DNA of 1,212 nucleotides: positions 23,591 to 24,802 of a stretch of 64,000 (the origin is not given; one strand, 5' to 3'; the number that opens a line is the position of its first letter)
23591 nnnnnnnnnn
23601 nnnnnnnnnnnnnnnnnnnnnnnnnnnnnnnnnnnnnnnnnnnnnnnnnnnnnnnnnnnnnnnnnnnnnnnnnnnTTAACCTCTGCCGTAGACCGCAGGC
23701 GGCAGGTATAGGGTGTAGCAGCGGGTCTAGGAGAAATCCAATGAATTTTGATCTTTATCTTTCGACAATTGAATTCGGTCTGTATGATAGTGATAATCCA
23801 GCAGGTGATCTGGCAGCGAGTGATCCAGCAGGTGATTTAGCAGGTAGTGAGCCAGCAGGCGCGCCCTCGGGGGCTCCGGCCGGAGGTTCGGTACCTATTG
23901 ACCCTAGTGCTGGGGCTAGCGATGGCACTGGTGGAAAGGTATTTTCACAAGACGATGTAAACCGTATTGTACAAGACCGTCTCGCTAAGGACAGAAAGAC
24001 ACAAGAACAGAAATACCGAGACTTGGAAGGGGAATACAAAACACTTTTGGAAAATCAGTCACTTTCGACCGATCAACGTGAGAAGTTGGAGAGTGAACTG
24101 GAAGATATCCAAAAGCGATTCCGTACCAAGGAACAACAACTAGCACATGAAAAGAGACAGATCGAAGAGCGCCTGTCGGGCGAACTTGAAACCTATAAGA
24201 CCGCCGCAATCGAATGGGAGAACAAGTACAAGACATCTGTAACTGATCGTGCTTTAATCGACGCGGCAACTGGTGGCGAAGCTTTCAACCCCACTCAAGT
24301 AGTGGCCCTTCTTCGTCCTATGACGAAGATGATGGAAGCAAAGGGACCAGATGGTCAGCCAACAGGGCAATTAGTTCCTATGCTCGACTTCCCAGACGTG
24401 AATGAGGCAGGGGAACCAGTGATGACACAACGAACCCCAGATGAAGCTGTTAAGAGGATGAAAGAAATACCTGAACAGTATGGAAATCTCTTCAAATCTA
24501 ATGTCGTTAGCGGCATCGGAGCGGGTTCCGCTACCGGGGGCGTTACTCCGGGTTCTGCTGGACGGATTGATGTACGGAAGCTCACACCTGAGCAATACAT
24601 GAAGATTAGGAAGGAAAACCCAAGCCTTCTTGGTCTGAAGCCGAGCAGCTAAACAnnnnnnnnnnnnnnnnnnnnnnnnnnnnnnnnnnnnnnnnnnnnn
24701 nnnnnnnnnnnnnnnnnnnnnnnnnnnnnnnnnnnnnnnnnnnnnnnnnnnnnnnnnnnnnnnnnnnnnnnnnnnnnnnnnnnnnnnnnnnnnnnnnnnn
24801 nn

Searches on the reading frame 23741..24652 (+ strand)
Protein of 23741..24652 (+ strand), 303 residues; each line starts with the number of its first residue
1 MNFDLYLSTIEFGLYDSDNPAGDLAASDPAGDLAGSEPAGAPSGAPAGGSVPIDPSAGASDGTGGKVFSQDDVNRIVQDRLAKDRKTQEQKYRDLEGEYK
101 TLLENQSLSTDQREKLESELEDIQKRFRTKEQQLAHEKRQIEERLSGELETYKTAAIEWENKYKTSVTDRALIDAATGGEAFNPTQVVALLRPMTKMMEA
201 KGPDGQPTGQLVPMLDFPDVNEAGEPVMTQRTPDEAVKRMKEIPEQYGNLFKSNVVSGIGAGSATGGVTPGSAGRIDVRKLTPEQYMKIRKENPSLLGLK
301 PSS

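Call 9: search_protein_families(library=phrogs, proteins=[window:23741-24652:+], max_evalue=0.01)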
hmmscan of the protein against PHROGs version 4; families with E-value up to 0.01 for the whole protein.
window:23741-24652:+ (303 aa): 4 families
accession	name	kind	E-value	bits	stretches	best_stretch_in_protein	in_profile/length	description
phrog_206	-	head and packaging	1.1e-11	46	1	79-296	52-255/263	head scaffolding protein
phrog_2303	-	head and packaging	3.9e-08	34.4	1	35-140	20-122/219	head scaffolding protein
phrog_1793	-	head and packaging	3.5e-05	25.1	1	40-139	16-114/193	head scaffolding protein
phrog_339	-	tail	0.0011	18.2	1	82-171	690-782/1123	tail length tape measure protein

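Call 10: search_protein_families(library=pfam, proteins=[window:23741-24652:+], max_evalue=0.01)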
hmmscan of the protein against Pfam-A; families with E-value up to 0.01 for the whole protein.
window:23741-24652:+ (303 aa): 2 families
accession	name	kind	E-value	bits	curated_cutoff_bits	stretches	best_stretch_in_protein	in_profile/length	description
PF06810.17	Phage_scaffold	-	0.00014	22.3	35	0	108-209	31-133/170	Phage capsid assembly scaffolding protein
PF15188.11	CCDC-167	-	0.0096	16.6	27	0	100-136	24-60/84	Coiled-coil domain-containing protein 167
